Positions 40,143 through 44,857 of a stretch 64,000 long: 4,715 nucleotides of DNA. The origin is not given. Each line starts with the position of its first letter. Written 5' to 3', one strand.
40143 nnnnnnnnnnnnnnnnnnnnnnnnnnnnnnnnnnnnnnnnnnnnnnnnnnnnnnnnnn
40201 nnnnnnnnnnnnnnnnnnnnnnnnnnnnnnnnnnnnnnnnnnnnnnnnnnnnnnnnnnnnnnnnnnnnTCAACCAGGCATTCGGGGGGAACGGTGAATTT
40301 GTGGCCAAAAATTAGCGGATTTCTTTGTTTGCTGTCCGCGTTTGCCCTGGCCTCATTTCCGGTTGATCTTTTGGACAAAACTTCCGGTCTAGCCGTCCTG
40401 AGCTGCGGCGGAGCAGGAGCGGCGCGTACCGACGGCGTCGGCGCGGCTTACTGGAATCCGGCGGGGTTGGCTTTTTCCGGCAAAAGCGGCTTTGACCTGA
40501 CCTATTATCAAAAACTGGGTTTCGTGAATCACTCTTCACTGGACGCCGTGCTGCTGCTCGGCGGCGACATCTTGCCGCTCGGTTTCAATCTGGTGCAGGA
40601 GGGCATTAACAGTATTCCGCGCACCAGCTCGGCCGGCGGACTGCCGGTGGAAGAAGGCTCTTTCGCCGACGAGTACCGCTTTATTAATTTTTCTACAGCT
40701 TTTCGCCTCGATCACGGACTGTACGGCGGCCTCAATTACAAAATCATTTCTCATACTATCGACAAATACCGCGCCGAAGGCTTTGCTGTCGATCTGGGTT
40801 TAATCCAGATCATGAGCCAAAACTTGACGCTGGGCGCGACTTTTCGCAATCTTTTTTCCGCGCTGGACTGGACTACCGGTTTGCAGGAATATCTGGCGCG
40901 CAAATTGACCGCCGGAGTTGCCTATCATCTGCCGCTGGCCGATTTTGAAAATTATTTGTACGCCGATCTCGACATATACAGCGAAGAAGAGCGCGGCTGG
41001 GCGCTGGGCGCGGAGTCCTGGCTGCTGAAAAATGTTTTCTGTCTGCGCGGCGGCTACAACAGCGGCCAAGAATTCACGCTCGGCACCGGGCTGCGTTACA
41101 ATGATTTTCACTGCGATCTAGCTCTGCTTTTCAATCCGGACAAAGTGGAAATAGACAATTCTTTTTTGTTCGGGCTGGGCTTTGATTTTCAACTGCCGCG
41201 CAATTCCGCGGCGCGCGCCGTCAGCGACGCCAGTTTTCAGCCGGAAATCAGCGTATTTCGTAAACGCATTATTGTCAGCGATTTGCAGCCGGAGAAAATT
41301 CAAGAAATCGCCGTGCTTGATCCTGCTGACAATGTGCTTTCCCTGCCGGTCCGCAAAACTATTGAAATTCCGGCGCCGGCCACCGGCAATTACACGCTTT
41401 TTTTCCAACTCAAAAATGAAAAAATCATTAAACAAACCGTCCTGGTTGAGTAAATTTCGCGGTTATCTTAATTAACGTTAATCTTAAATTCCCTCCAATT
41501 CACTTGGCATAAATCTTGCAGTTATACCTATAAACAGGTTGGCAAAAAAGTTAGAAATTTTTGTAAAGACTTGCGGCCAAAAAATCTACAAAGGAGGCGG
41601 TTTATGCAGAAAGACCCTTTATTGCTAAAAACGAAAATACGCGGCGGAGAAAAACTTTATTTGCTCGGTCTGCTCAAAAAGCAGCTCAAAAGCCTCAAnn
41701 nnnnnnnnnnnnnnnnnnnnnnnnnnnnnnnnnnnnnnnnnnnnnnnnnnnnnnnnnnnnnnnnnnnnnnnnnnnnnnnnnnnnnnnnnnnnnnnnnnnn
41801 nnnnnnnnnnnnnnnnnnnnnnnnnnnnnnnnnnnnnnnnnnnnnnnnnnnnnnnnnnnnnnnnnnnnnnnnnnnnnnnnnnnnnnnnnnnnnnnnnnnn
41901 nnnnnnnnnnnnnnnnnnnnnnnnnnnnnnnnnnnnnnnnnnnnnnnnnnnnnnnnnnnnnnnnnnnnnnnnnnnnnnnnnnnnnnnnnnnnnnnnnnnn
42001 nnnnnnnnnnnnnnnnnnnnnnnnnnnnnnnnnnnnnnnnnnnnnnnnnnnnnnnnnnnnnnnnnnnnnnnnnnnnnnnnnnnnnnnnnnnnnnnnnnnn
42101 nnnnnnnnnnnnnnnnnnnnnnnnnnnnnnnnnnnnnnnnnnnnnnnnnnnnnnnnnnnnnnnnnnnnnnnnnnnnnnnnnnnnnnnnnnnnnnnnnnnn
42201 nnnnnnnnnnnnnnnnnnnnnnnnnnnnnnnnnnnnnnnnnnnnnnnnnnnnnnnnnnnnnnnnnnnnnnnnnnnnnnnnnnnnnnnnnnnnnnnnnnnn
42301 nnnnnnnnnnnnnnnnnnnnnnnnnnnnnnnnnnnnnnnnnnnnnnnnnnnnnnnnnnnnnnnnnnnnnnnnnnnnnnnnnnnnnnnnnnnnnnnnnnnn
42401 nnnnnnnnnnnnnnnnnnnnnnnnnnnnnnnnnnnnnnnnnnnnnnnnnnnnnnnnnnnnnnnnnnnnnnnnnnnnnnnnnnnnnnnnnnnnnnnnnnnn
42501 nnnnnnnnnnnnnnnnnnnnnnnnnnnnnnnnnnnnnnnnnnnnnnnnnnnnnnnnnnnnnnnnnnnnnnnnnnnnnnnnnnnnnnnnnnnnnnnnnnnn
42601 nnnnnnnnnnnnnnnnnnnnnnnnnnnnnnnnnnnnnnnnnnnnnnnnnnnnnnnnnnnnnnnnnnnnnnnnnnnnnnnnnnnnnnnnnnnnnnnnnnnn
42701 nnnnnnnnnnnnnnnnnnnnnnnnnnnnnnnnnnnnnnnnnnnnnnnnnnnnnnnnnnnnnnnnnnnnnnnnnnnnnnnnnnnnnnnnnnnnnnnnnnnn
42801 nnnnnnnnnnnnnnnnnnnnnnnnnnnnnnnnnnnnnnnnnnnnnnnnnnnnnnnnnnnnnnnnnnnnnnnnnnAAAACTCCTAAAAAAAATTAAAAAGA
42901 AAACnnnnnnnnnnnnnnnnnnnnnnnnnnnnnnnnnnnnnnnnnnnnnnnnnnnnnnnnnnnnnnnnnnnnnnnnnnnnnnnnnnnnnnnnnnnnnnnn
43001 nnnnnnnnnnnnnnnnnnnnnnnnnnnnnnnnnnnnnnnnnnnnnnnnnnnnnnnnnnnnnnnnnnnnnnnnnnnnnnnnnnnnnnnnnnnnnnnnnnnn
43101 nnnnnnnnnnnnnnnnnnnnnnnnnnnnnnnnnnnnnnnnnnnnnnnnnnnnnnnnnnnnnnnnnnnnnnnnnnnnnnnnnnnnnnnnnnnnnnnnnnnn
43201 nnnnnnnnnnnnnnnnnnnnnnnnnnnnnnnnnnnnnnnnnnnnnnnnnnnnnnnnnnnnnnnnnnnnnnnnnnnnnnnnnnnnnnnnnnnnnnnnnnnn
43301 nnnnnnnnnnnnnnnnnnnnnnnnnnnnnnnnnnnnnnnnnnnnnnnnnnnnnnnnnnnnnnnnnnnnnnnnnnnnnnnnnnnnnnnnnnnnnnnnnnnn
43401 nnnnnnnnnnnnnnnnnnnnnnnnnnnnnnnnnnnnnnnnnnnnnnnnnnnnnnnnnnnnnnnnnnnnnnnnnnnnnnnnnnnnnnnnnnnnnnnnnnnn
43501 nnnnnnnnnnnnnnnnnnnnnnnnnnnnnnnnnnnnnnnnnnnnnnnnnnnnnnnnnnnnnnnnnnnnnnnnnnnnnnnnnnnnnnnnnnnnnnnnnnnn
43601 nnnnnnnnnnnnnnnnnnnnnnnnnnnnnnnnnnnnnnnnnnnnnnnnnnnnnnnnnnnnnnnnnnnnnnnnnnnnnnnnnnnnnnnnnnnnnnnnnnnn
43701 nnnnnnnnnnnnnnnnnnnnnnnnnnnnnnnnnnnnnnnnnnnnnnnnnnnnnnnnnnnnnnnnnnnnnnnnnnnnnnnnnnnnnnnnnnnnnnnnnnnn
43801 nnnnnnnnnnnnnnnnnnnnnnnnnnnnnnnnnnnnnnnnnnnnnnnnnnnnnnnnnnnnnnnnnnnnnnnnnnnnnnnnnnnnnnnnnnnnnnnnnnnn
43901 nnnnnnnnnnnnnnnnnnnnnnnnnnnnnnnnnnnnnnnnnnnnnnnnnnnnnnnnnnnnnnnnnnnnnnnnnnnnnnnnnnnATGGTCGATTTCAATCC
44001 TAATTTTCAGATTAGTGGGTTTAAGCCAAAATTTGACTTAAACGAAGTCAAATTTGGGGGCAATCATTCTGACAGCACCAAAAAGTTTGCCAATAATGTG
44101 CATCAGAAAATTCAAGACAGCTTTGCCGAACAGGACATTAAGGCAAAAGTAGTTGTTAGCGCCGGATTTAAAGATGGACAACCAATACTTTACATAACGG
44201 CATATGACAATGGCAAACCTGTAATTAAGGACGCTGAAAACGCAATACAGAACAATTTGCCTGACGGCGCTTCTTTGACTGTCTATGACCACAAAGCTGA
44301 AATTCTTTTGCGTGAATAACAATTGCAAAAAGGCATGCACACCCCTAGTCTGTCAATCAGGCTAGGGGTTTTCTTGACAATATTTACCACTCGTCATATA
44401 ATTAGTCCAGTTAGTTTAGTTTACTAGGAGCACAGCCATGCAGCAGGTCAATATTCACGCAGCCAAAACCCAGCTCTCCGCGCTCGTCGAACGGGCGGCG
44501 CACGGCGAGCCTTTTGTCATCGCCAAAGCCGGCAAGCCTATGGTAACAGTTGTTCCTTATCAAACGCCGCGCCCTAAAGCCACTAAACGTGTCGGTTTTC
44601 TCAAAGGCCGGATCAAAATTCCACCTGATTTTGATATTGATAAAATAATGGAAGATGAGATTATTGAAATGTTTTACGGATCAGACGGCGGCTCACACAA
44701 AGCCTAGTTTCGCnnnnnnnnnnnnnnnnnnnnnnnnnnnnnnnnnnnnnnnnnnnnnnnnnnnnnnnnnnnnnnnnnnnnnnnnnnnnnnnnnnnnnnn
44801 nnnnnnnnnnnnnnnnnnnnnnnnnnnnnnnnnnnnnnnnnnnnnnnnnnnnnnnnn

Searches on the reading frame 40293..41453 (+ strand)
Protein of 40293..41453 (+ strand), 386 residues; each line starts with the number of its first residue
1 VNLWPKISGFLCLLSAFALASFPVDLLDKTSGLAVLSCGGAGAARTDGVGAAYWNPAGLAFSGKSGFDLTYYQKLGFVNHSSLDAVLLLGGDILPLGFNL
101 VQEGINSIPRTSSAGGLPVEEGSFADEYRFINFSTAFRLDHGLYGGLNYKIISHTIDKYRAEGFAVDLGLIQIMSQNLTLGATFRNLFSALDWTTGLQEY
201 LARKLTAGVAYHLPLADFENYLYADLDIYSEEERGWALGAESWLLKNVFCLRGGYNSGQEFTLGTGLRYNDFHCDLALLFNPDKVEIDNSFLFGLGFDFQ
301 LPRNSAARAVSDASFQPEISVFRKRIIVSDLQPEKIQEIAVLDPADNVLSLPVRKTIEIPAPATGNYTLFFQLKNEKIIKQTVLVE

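Call 11: search_protein_families(library=pfam, proteins=[window:40293-41453:+], max_evalue=0.01)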
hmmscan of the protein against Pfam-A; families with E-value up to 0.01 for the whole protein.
window:40293-41453:+ (386 aa): 0 families

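Call 53: search_protein_families(library=ncbifam, proteins=[window:40293-41453:+], max_evalue=0.01)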
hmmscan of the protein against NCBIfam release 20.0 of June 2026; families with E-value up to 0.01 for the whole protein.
window:40293-41453:+ (386 aa): 4 families
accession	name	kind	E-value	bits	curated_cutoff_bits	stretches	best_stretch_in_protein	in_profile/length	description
NF033709.1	PorV_fam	subfamily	2.5e-25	89.8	90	1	37-299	17-326/326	PorV/PorQ family protein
NF033711.1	T9SS_PorQ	equivalog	3.6e-10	39.4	220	1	43-213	45-213/335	type IX secretion system protein PorQ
NF033710.1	T9SS_OM_PorV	equivalog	1.2e-09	37.8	250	1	233-299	294-367/367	type IX secretion system outer membrane channel protein PorV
NF052325.1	PorVQ2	equivalog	1.3e-08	34.2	325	1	34-191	37-202/354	putative type IX sorting system protein PorV2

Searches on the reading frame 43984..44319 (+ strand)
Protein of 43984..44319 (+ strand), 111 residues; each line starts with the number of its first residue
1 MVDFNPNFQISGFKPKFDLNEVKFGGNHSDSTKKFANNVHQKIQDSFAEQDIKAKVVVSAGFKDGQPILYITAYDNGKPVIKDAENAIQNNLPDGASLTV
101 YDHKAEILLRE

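Call 12: search_protein_families(library=pfam, proteins=[window:43984-44319:+], max_evalue=0.01)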
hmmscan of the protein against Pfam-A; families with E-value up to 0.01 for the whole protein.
window:43984-44319:+ (111 aa): 0 families

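Call 25: find_encoding_contigs(protein=window:43984-44319:+, flank=3000, max_places=10)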
Protein window:43984-44319:+ (111 aa): no gene with exactly this product is on record in the collection.

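Call 36: find_homologous_proteins(query=window:43984-44319:+, max_evalue=0.01)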
Query window:43984-44319:+ (111 aa): 2 proteins with E <= 0.01 among 4 candidates.
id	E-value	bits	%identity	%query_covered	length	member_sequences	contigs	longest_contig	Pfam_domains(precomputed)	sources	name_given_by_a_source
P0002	3.0e-67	241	100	100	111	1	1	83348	-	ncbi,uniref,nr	ncbi:hypothetical protein NO1_0424 [Candidatus Termititenax aidoneus]|uniref:Uncharacterized protein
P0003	4.0e-48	180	76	100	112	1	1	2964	-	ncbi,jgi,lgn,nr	ncbi:MAG: hypothetical protein LBK68_01115 [Candidatus Margulisbacteria bacterium]|jgi:hypothetical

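Call 37: find_encoding_contigs(protein=P0003, flank=10000, max_places=10)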
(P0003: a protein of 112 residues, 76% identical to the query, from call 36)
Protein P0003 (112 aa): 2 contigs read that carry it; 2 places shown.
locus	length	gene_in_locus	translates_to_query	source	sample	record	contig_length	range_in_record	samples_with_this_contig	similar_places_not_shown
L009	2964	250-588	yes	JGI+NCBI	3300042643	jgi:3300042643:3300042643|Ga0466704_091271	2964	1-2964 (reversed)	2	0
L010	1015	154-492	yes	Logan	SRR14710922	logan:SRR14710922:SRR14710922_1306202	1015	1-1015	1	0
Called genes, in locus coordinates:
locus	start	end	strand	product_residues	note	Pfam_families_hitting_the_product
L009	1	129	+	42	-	?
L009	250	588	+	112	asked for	-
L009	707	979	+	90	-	PF02604:PhdYeFM_antitox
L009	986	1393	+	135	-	PF01850:PIN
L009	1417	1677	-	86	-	PF06769:YoeB_toxin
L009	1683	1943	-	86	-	PF04221:RelB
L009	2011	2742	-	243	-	PF22435:MRM3-like_sub_bind (weak), PF00588:SpoU_methylase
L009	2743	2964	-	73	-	PF02542:YgbB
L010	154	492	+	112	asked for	-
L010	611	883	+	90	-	PF02604:PhdYeFM_antitox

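Call 53: search_protein_families(library=ncbifam, proteins=[window:43984-44319:+], max_evalue=0.01)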
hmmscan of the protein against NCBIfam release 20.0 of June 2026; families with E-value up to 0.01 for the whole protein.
window:43984-44319:+ (111 aa): 0 families

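Call 74: predict_structure(alignment_id=A5)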
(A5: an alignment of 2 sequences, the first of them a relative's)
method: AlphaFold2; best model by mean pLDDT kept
length: 111 residues; sequences in the alignment: 2
mean_pLDDT: 80.6   pTM: 0.69
mean pLDDT of the five models: 80.6, 78.5, 77.1, 76.8, 75.0
residues with pLDDT >= 90: 37; 70-90: 54; 50-70: 3; < 50: 17
segments of 3 or more residues with pLDDT < 50: 1-7, 9-18
pLDDT, mean of each block of 10 residues (from residue 1): 45 48 83 90 90 88 89 89 89 89 89 66
secondary structure, 60 per line:
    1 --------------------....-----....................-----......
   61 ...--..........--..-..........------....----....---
elements in order: E21-24 H30-49 E55-63 E66-75 H81-90 E97-100 E105-108

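Call 79: fold_search(model_id=the predicted structure, library=pdb)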
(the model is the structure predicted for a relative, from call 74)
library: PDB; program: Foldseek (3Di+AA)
matches with E <= 10: 1018; with E <= 0.001: 1
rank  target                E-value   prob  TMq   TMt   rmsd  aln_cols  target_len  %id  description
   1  4gt8                  9.4e-04  1.00  0.49  0.43   5.4       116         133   16  Crystal Structure of the Catalytic and ATP-binding Domain from VraS in Complex with ADP (released 2013-08-28)
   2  1f51_A                5.1e-03  0.99  0.47  0.33   5.9       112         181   19  A TRANSIENT INTERACTION BETWEEN TWO PHOSPHORELAY PROTEINS TRAPPED IN A CRYSTAL LATTICE REVEALS THE MECHANISM OF MOLECU (released 2000-08-23)
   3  1f51_B                7.0e-03  0.96  0.39  0.28   5.5       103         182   17  A TRANSIENT INTERACTION BETWEEN TWO PHOSPHORELAY PROTEINS TRAPPED IN A CRYSTAL LATTICE REVEALS THE MECHANISM OF MOLECU (released 2000-08-23)
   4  3ehg                  9.5e-03  0.94  0.39  0.36   8.2       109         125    7  Crystal structure of the ATP-binding domain of DesK in complex with ATP (released 2009-09-15)
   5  4hei_A                1.3e-02  0.99  0.40  0.47   2.7        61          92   18  2A X-RAY STRUCTURE OF HPF from VIBRIO CHOLERAE (released 2012-10-24)
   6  5iuk_B                1.3e-02  0.92  0.40  0.25   8.2       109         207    9  Crystal structure of the DesK-DesR complex in the phosphotransfer state with high Mg2+ (150 mM) (released 2016-12-21)
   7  6paj_A                1.3e-02  0.80  0.32  0.21   7.0       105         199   11  Structure of the SrrAB Histidine Kinase DHp-CA domain (released 2020-04-22)
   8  9ql9_A                1.4e-02  0.57  0.31  0.26   7.5       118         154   10  CA domain of LvrB from Leptospira in its apo form (released 2026-04-08)
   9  2ywq_C                1.7e-02  0.97  0.40  0.47   5.2        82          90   15  Crystal structure of Thermus thermophilus Protein Y N-terminal domain (released 2008-04-15)
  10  5iuj_E                1.7e-02  0.75  0.32  0.21   8.4       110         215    7  Crystal structure of the DesK-DesR complex in the phosphotransfer state with low Mg2+ (20 mM) (released 2016-12-21)
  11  9ql9_B                1.7e-02  0.51  0.31  0.26   7.5       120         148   11  CA domain of LvrB from Leptospira in its apo form (released 2026-04-08)
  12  5epv_A                1.9e-02  0.60  0.33  0.21   7.9       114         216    9  Histidine kinase domain from the LOV-HK blue-light receptor from Brucella abortus (released 2016-02-24)
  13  5iuk_E                2.0e-02  0.72  0.33  0.22  11.2       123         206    8  Crystal structure of the DesK-DesR complex in the phosphotransfer state with high Mg2+ (150 mM) (released 2016-12-21)
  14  2rql_MODEL_1_A        2.2e-02  0.94  0.36  0.40   3.4        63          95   17  Solution structure of the E. coli ribosome hibernation promoting factor HPF (released 2010-02-02)
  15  6paj_B                2.2e-02  0.63  0.33  0.21   7.9       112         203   12  Structure of the SrrAB Histidine Kinase DHp-CA domain (released 2020-04-22)
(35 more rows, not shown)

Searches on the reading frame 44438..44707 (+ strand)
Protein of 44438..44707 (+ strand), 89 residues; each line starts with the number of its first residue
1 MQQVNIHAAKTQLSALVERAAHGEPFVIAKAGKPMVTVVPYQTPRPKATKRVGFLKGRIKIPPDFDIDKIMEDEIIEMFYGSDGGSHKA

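Call 12: search_protein_families(library=pfam, proteins=[window:44438-44707:+], max_evalue=0.01)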
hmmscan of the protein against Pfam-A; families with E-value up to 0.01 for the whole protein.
window:44438-44707:+ (89 aa): 1 family
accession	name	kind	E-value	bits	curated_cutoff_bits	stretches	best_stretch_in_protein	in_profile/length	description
PF02604.26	PhdYeFM_antitox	-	1.1e-08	35.1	29.8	1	1-42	1-43/74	Antitoxin Phd_YefM, type II toxin-antitoxin system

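Call 68: find_encoding_contigs(protein=window:44438-44707:+, flank=3000, max_places=10)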
Protein window:44438-44707:+ (89 aa): no gene with exactly this product is on record in the collection.
